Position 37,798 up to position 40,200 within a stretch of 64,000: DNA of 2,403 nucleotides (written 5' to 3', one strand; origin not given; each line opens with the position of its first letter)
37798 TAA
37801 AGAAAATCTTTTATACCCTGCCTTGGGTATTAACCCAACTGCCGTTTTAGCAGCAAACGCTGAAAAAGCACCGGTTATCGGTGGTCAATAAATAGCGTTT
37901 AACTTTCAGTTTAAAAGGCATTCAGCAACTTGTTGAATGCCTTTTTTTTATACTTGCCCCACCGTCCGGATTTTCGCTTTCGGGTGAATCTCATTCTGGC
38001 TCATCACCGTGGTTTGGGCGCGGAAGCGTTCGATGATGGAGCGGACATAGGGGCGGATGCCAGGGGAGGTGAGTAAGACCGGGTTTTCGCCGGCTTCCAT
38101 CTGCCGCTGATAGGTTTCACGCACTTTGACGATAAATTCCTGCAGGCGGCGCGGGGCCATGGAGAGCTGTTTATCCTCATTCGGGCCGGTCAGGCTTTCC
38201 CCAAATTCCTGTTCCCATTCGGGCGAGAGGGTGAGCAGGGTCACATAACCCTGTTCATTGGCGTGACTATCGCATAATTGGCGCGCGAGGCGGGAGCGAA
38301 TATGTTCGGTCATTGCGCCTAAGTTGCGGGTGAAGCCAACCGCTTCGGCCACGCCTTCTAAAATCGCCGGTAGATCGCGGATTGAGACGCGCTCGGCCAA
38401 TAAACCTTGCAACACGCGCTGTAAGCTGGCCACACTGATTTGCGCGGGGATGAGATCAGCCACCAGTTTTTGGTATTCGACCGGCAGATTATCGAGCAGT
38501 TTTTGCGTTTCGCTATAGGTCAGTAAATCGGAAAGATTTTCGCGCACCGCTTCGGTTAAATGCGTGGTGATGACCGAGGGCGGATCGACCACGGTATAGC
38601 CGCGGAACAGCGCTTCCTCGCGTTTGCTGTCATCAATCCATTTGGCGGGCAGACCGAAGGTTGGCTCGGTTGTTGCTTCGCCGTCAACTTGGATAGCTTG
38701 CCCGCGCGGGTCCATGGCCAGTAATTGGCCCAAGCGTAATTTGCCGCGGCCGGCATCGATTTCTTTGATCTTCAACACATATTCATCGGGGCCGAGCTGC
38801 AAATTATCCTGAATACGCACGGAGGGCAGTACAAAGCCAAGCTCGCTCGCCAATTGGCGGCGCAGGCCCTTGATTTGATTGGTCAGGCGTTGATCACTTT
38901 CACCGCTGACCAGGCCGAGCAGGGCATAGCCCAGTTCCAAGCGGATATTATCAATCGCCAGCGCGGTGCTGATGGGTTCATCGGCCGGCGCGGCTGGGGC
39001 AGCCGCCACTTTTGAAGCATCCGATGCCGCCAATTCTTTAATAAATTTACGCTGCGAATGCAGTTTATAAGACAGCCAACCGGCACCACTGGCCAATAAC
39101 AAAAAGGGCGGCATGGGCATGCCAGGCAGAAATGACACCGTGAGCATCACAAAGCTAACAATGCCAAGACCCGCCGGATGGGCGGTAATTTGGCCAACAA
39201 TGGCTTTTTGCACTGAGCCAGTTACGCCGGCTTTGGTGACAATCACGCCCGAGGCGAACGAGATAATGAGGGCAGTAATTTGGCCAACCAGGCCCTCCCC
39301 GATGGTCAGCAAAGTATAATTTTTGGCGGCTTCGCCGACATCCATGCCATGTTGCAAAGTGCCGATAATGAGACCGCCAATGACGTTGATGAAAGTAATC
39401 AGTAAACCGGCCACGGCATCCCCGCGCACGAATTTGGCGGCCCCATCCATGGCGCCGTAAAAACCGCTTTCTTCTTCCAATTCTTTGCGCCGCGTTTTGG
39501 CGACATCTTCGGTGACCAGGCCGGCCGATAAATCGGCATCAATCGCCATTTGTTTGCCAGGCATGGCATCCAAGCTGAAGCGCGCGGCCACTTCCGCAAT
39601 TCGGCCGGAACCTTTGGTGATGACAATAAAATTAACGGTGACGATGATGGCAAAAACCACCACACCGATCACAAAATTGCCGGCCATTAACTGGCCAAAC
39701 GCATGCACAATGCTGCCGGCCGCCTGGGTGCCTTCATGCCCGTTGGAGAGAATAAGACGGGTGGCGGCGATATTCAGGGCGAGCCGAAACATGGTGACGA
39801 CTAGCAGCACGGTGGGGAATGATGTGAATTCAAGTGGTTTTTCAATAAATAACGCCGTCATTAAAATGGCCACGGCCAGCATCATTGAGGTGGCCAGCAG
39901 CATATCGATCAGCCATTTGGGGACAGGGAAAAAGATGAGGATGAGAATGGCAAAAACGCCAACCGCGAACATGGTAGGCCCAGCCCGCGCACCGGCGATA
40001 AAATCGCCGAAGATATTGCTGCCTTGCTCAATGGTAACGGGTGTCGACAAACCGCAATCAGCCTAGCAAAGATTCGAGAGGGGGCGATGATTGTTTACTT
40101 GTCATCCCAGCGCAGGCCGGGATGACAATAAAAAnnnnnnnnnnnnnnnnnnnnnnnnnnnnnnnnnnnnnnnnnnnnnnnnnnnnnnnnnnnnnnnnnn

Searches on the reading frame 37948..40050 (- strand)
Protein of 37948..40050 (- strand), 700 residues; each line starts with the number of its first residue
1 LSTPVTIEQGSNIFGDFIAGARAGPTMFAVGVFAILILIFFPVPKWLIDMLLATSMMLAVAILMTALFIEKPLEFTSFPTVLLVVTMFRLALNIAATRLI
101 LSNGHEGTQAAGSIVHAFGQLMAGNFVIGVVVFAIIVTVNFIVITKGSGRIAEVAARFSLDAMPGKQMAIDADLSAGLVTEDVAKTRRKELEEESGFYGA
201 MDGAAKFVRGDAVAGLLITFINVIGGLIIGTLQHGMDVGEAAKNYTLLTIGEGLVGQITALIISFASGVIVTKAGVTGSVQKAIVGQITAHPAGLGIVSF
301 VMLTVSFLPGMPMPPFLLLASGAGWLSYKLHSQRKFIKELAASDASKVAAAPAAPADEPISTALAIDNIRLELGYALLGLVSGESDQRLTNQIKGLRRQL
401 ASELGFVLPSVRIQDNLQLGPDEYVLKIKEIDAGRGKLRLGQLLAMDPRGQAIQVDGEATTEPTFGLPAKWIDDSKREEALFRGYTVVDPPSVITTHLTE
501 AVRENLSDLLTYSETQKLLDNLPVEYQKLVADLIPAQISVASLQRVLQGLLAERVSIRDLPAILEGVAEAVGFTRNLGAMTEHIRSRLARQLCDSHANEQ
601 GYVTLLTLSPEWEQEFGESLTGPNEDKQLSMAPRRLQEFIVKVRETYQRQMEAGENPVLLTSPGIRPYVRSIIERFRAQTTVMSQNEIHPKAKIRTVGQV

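Call 5: search_protein_families(library=pfam, proteins=[window:37948-40050:-], max_evalue=0.01)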
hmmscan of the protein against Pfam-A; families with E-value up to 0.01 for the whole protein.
window:37948-40050:- (700 aa): 1 family
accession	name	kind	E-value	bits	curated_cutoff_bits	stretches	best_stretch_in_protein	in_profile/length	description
PF00771.25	FHIPEP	-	1.3e-249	830.6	29.1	1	35-692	1-656/657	FHIPEP family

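Call 6: search_protein_families(library=ncbifam, proteins=[window:37948-40050:-], max_evalue=0.01)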
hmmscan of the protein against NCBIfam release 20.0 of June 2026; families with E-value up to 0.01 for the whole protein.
window:37948-40050:- (700 aa): 5 families
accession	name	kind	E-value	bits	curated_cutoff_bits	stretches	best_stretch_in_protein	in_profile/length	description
TIGR01398.1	FlhA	equivalog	1.3e-260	866.4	772.1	1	27-700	5-678/678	flagellar biosynthesis protein FlhA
TIGR01399.1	hrcV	equivalog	1e-169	566.2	692.25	1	27-700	6-677/677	type III secretion system export apparatus subunit SctV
NF011865.0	PRK15337.1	equivalog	2e-148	495.8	800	1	18-697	6-683/686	EscV/YscV/HrcV family type III secretion system export apparatus protein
NF009363.0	PRK12720.1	equivalog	6.8e-132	441.2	993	1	30-700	24-671/683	EscV/YscV/HrcV family type III secretion system export apparatus protein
NF004571.0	PRK05910.1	equivalog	6.8e-72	242.8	670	2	33-335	17-309/584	type III secretion system protein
